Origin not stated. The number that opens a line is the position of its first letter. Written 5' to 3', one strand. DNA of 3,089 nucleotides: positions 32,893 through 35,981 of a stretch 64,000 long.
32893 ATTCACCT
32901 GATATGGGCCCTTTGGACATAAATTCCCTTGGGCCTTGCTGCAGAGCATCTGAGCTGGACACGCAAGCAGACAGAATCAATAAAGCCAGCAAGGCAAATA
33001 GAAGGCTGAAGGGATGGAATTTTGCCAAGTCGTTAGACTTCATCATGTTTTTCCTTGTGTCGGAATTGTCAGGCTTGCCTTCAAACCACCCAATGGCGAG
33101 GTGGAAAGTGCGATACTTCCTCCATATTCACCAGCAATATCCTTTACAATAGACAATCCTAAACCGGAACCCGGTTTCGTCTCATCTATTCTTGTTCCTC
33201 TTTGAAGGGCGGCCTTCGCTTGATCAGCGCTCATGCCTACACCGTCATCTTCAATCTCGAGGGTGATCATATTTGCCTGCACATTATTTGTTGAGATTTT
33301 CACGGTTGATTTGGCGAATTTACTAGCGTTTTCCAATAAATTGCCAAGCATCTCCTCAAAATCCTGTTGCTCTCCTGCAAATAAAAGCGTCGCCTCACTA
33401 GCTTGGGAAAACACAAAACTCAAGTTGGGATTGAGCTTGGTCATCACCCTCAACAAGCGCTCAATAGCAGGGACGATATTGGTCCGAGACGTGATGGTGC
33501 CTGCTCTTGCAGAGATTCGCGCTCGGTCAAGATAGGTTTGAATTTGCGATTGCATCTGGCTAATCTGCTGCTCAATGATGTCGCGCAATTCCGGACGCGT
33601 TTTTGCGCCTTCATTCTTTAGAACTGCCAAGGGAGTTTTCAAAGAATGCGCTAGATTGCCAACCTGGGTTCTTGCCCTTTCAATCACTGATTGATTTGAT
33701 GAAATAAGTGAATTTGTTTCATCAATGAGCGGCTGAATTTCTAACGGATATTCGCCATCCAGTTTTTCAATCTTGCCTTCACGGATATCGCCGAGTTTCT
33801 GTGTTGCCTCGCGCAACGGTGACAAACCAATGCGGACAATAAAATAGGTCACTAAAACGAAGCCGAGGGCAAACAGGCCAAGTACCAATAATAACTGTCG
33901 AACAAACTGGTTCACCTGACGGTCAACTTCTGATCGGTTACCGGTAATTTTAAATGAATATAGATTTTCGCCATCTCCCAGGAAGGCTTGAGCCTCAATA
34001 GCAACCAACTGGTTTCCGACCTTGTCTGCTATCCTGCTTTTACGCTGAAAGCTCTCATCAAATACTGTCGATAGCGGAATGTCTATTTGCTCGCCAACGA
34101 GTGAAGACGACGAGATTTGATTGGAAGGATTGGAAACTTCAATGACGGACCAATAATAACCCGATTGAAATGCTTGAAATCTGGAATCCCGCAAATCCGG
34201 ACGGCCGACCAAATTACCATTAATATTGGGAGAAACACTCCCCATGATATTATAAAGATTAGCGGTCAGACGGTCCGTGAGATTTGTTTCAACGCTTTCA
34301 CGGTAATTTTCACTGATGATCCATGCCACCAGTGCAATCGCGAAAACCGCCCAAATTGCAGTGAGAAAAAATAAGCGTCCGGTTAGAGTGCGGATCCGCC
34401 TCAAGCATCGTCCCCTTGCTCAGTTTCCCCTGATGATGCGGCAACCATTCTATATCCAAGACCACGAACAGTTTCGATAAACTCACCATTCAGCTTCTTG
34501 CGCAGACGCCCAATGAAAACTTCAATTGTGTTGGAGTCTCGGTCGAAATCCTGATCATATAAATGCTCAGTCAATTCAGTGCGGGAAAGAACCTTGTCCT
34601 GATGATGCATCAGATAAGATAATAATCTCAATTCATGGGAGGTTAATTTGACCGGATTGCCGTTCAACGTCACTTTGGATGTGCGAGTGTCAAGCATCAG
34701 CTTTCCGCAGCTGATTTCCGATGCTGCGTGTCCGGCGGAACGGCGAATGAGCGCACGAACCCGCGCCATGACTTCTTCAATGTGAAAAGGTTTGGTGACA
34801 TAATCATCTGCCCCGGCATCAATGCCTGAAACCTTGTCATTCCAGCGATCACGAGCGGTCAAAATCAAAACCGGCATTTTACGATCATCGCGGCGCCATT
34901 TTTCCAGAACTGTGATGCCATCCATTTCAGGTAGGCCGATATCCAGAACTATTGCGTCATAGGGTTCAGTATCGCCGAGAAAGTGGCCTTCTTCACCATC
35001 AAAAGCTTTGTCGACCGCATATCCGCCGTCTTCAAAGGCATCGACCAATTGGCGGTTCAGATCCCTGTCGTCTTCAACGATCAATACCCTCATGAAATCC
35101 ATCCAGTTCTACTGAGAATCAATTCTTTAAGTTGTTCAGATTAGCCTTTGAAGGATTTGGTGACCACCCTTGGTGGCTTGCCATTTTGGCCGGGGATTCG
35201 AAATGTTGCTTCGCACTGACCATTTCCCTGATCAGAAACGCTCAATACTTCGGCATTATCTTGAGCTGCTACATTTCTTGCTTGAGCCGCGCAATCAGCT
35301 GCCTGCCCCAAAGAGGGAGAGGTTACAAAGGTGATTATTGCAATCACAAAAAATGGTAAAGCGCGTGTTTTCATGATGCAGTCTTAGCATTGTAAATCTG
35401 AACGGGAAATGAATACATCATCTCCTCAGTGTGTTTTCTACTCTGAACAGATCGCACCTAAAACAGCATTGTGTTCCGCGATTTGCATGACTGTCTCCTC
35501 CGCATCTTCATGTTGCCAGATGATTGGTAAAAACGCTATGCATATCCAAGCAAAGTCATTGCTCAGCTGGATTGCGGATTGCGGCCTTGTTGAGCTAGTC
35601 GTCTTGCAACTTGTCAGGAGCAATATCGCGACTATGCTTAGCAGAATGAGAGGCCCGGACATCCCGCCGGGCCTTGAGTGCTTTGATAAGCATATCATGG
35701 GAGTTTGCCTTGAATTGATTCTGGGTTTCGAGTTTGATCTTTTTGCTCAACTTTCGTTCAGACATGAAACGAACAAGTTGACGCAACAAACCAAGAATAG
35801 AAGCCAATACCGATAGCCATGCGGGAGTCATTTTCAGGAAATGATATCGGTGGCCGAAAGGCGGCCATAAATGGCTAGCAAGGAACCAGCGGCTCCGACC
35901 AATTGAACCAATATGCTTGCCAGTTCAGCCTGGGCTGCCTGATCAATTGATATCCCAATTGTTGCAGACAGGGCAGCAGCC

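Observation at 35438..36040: Holin-like plus overlapped i/o-spanin-like mini-cassette fused to the 3' end of the GTA cluster, with no endolysin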

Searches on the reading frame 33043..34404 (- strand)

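Call 68: search_protein_families(library=ncbifam, proteins=[window:33043-34404:-], max_evalue=0.01)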
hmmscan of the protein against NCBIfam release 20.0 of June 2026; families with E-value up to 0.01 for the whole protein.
window:33043-34404:- (453 aa): 72 families (the best 25 are shown)
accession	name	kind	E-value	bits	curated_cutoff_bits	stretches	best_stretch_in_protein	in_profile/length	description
NF008077.0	PRK10815.1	equivalog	2.5e-46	158.4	497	1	190-450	214-481/488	two-component system sensor histidine kinase PhoQ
NF007898.0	PRK10604.1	equivalog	2.4e-25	89.6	478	1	227-450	195-424/433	two-component system sensor histidine kinase RstB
NF012163.2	BaeS_SmeS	equivalog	3.4e-25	88.9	500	1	165-448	160-457/457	sensor histidine kinase efflux regulator BaeS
TIGR01386.1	cztS_silS_copS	subfamily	2e-24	86.4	292.55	1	5-434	2-444/457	heavy metal sensor histidine kinase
NF008025.0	PRK10755.1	equivalog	4e-24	85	314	1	156-450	54-357/362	two-component system sensor histidine kinase PmrB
NF007004.0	PRK09467.1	equivalog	1.1e-21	77.2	415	1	173-450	160-437/440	two-component system sensor histidine kinase EnvZ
NF008312.0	PRK11100.1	equivalog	4.9e-21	75.1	356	1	160-450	177-475/477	two-component system sensor histidine kinase CreC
NF052314.1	T9SS_HK_PorY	subfamily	1.3e-20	73.8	350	1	141-431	106-403/418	PorY family sensor histidine kinase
NF007664.1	PRK10337.1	equivalog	3.8e-20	72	475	2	173-270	157-256/442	quorum sensing histidine kinase QseC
TIGR02966.1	phoR_proteo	equivalog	4.5e-20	71.9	334.2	1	241-434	110-320/333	phosphate regulon sensor histidine kinase PhoR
NF007007.0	PRK09470.1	equivalog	4.7e-20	71.9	486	1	183-450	183-460/463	envelope stress sensor histidine kinase CpxA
NF046044.1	PnpS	equivalog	8.3e-20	71.1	400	1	242-437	167-379/390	two-component system histidine kinase PnpS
NF007837.0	PRK10549.1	equivalog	3.3e-18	65.6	603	1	169-450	164-459/466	envelope stress sensor histidine kinase BaeS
NF007793.0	PRK10490.1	equivalog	1.6e-16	59.5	1123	1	248-450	668-883/895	two-component system sensor histidine kinase KdpD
NF033092.0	HK_WalK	equivalog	1.2e-15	57.1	725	1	238-448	365-593/594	cell wall metabolism sensor histidine kinase WalK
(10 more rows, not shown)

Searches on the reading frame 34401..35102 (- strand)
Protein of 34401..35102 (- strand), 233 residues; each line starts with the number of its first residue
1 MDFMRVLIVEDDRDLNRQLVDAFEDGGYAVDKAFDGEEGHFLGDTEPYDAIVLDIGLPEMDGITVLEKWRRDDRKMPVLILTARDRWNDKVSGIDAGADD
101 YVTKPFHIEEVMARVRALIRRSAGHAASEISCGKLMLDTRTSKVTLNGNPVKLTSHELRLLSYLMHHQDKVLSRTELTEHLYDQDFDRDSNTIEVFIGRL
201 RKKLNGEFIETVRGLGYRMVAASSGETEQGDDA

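Call 3: search_protein_families(library=pfam, proteins=[window:34401-35102:-], max_evalue=1)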
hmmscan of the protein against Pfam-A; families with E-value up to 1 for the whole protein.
window:34401-35102:- (233 aa): 2 families
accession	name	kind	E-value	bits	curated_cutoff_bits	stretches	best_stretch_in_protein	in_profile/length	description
PF00072.30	Response_reg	-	2e-26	92.7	30.2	1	6-116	1-111/111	Response regulator receiver domain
PF00486.34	Trans_reg_C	-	1.3e-24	86.4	26.2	1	148-219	1-77/77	Transcriptional regulatory protein, C terminal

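Call 68: search_protein_families(library=ncbifam, proteins=[window:34401-35102:-], max_evalue=0.01)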
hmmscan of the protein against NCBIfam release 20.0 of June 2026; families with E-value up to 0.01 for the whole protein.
window:34401-35102:- (233 aa): 95 families (the best 25 are shown)
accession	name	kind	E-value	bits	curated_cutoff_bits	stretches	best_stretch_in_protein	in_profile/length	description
NF007928.2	PRK10643.1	equivalog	5.9e-66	222.2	330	1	4-219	1-216/216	two-component system response regulator PmrA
NF008078.0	PRK10816.1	equivalog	6.2e-61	205.8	336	1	4-219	1-220/223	two-component system response regulator PhoP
NF007663.1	PRK10336.1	equivalog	3.6e-59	200.1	345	1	4-219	1-216/219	quorum sensing response regulator transcription factor QseB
NF041734.1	resp_reg_RppA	equivalog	1.5e-57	194.6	250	1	4-219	1-227/229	two-component system response regulator RppA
NF012023.0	PRK15479.1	equivalog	1.8e-57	194.5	337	1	4-220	1-218/224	transcriptional regulator TctD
TIGR01387.1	cztR_silR_copR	subfamily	1.2e-56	191.8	279.2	1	6-218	1-217/218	heavy metal response regulator transcription factor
TIGR02154.1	PhoB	equivalog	1.3e-55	188.2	296.2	1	5-219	4-225/226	phosphate regulon transcriptional regulator PhoB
NF045991.1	RespRegCtrARhodob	equivalog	1.7e-53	181.6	350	1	4-218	1-220/224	response regulator transcription factor CtrA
NF041733.1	resp_reg_CseB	equivalog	9.4e-52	175.6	350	1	5-220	2-227/228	two-component system response regulator CseB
NF007346.1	PRK09836.1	equivalog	6.4e-50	170.1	420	1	4-219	1-221/227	copper/silver response regulator transcription factor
NF053854.1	RespRegPhoBBctds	equivalog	9.6e-50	169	270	1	6-219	1-224/225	two-component system response regulator PhoB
NF008567.0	PRK11517.1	equivalog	2.7e-48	164.3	353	1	4-222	1-221/223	response regulator transcription factor HprR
NF008296.0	PRK11083.1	equivalog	3.4e-44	151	273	1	3-219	3-225/228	two-component system response regulator CreB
NF040689.1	MtrAB_MtrA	equivalog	4.7e-44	150.3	300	1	6-219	1-218/219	MtrAB system response regulator MtrA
NF051850.1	RespRegRprY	equivalog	2.7e-42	144.8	370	1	4-224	5-231/234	response regulator transcription factor RprY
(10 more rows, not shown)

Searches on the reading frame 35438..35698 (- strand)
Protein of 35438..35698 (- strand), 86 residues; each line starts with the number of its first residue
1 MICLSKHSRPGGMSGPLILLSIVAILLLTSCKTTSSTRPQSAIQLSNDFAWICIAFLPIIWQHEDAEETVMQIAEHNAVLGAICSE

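Call 3: search_protein_families(library=pfam, proteins=[window:35438-35698:-], max_evalue=1)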
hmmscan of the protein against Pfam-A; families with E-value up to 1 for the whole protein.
window:35438-35698:- (86 aa): 1 family
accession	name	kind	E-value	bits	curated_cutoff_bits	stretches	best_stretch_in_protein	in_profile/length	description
PF10999.13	DUF2839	-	0.043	14.6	22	1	37-61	30-54/67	Protein of unknown function (DUF2839)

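Call 4: search_protein_families(library=phrogs, proteins=[window:35438-35698:-], max_evalue=1)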
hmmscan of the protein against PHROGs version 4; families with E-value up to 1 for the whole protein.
window:35438-35698:- (86 aa): 4 families
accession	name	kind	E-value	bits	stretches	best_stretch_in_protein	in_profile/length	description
phrog_1275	-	lysis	7.9e-07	29.9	1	18-85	8-70/81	Rz-like spanin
phrog_26373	-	unknown function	0.019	16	1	18-37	3-22/68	-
phrog_33675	-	unknown function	0.081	14.2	1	16-43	8-35/95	-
phrog_2425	-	unknown function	0.35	11.7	1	18-44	4-31/86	-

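Call 11: find_homologous_proteins(query=window:35438-35698:-, max_evalue=0.001)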
Query window:35438-35698:-: 2 candidates shared short words with the query, none scored E <= 0.001.

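Call 21: search_dna_similar(query=window:35438-35698:-, collection=phages, mode=protein, max_evalue=0.1, max_rows=30)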
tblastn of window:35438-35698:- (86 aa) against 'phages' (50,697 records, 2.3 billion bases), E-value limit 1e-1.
No match.

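Call 24: search_protein_representatives(protein=window:35438-35698:-)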
Query: 86 residues. Proteins with E-value up to 0.001 (for the whole library): 45; up to 1e-10: 0; up to 1e-30: 0. The best 45 are listed.
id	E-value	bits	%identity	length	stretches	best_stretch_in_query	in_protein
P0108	2.3e-08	50.2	41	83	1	14-85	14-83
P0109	2.4e-08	50.1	37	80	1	23-85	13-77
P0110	6.7e-08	48.7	45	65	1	25-86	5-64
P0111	1.3e-07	47.8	41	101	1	18-84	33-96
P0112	1.4e-07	47.7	38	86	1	22-85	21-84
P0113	1.0e-06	44.9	40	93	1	7-85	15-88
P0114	2.2e-06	43.8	46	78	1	25-85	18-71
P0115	3.2e-06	43.3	40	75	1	27-85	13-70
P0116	3.9e-06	43.1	41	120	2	52-84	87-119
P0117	3.9e-06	43.0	38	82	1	13-85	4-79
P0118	9.2e-06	41.9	46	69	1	22-85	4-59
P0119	1.1e-05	41.6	39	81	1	10-85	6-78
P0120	2.1e-05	40.7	49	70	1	21-85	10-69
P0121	2.9e-05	40.3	38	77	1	18-85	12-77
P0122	4.0e-05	39.8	43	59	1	36-84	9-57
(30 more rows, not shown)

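Call 33: search_protein_families(library=phrogs, alignment_id=A2, max_evalue=0.001)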
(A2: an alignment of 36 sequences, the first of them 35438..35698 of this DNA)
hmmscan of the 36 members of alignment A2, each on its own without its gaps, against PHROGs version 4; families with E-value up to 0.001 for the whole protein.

A. member 1, window:35438-35698:- (86 aa): 1 family
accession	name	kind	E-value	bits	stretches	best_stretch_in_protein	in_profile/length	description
phrog_1275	-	lysis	7.9e-07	29.9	1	18-85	8-70/81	Rz-like spanin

B. families by the number of members that match (of 36 scanned): 1 family
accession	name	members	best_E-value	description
phrog_1275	-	36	4.7e-14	Rz-like spanin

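Call 68: search_protein_families(library=ncbifam, proteins=[window:35438-35698:-], max_evalue=0.01)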
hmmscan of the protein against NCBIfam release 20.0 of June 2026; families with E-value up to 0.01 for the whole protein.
window:35438-35698:- (86 aa): 0 families

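Call 72: predict_structure(alignment_id=A2)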
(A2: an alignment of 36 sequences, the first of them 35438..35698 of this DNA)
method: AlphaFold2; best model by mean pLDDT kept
length: 86 residues; sequences in the alignment: 36
mean_pLDDT: 78.0   pTM: 0.41
mean pLDDT of the five models: 78.0, 77.8, 77.6, 77.3, 75.8
residues with pLDDT >= 90: 23; 70-90: 36; 50-70: 25; < 50: 2
segments of 3 or more residues with pLDDT < 50: none
pLDDT, mean of each block of 10 residues (from residue 1): 67 81 85 59 57 86 96 93 80
secondary structure, 60 per line:
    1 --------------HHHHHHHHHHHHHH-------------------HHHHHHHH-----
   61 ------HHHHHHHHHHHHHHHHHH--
elements in order: H15-28 H48-55 H67-84

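Call 75: fold_search(model_id=the predicted structure, library=viral)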
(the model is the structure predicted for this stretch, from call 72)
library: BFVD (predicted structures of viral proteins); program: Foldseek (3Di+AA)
matches with E <= 10: 50; with E <= 0.001: 0
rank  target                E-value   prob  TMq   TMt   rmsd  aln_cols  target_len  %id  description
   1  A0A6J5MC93            1.5e-02  1.00  0.43  0.39  15.6        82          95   20  Uncharacterized protein [uncultured Caudovirales phage]
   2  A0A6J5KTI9            4.7e-02  0.99  0.44  0.58   9.6        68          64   20  Uncharacterized protein [uncultured Caudovirales phage]
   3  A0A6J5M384            4.7e-02  0.98  0.38  0.47  12.3        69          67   23  Uncharacterized protein [uncultured Caudovirales phage]
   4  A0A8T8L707            4.3e-01  0.57  0.35  0.30  21.0        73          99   15  (no name in the UniProt tables at hand)
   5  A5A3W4                4.9e-01  0.44  0.34  0.33  31.9        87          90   21  (no name in the UniProt tables at hand)
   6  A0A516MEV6            7.4e-01  0.41  0.34  0.30  26.3        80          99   18  (no name in the UniProt tables at hand)
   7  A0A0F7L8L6            1.0e+00  0.21  0.37  0.35  12.1        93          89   15  Uncharacterized protein [uncultured marine virus]
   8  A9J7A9                1.3e+00  0.23  0.37  0.38  10.5        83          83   20  Uncharacterized protein gp27 [Pseudomonas phage LUZ19]
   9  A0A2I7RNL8            1.4e+00  0.28  0.36  0.35   9.6        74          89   14  Uncharacterized protein [Vibrio phage 1.204.O._10N.222.46.F12]
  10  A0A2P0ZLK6            1.5e+00  0.33  0.36  0.38   7.7        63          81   13  Uncharacterized protein [Pseudomonas phage phiNV3]
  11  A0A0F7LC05            1.9e+00  0.33  0.37  0.42   9.6        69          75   12  MazG nucleotide pyrophosphohydrolase [uncultured marine virus]
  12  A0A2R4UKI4            2.2e+00  0.15  0.35  0.33  20.1        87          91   25  O-spanin [Pectobacterium phage PP101]
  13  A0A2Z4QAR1            2.8e+00  0.12  0.34  0.35  15.7        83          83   14  Uncharacterized protein [Microbacterium phage Zeta1847]
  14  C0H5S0                2.8e+00  0.09  0.33  0.10  11.9        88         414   23  Cp readthrough protein (Fragment) [Potato mop-top virus]
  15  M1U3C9                3.0e+00  0.41  0.36  0.48   1.9        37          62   11  Uncharacterized protein [Cyanophage SS120-1]
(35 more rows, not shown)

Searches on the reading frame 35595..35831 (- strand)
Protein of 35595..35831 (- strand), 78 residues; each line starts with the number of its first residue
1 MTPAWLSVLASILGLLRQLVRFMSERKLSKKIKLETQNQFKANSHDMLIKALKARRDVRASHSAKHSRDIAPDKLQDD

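Call 3: search_protein_families(library=pfam, proteins=[window:35595-35831:-], max_evalue=1)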
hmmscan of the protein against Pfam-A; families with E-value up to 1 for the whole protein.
window:35595-35831:- (78 aa): 1 family
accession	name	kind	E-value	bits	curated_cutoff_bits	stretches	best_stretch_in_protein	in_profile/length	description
PF12934.12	FTO_CTD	-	0.082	13.2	27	1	22-71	87-136/170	FTO C-terminal domain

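Call 4: search_protein_families(library=phrogs, proteins=[window:35595-35831:-], max_evalue=1)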
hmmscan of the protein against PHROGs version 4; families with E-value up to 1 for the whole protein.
window:35595-35831:- (78 aa): 2 families
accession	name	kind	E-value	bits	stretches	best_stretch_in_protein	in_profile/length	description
phrog_2058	-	unknown function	0.011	16.5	1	24-67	101-143/158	-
phrog_7696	-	unknown function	0.13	13.1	1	1-34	2-35/78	-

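Call 12: find_homologous_proteins(query=window:35595-35831:-, max_evalue=0.001)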
Query window:35595-35831:- (78 aa): 1 proteins with E <= 0.001 among 2 candidates.
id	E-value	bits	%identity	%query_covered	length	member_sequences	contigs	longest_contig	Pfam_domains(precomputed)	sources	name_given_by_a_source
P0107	9.1e-42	157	100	100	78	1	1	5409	-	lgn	-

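Call 48: search_protein_families(library=phrogs, alignment_id=A3, max_evalue=0.05)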
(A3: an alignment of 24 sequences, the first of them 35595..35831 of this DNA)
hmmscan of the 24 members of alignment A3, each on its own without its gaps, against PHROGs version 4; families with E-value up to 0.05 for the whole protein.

A. member 1, window:35595-35831:- (78 aa): 1 family
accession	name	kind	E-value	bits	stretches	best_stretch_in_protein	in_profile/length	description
phrog_2058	-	unknown function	0.011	16.5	1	24-67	101-143/158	-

B. families by the number of members that match (of 24 scanned): 10 families
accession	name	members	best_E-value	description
phrog_1026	-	3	0.0053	Rz-like spanin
phrog_13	-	1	0.0018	Rz-like spanin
phrog_27670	-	1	0.0041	-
phrog_2058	-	1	0.011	-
phrog_3461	-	1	0.016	-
phrog_7050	-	1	0.021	-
phrog_27503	-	1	0.032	-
phrog_34897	-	1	0.036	-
phrog_18250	-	1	0.041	integrase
phrog_4952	-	1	0.046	signal peptide motif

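Call 68: search_protein_families(library=ncbifam, proteins=[window:35595-35831:-], max_evalue=0.01)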
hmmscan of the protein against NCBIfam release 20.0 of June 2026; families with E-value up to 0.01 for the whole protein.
window:35595-35831:- (78 aa): 0 families
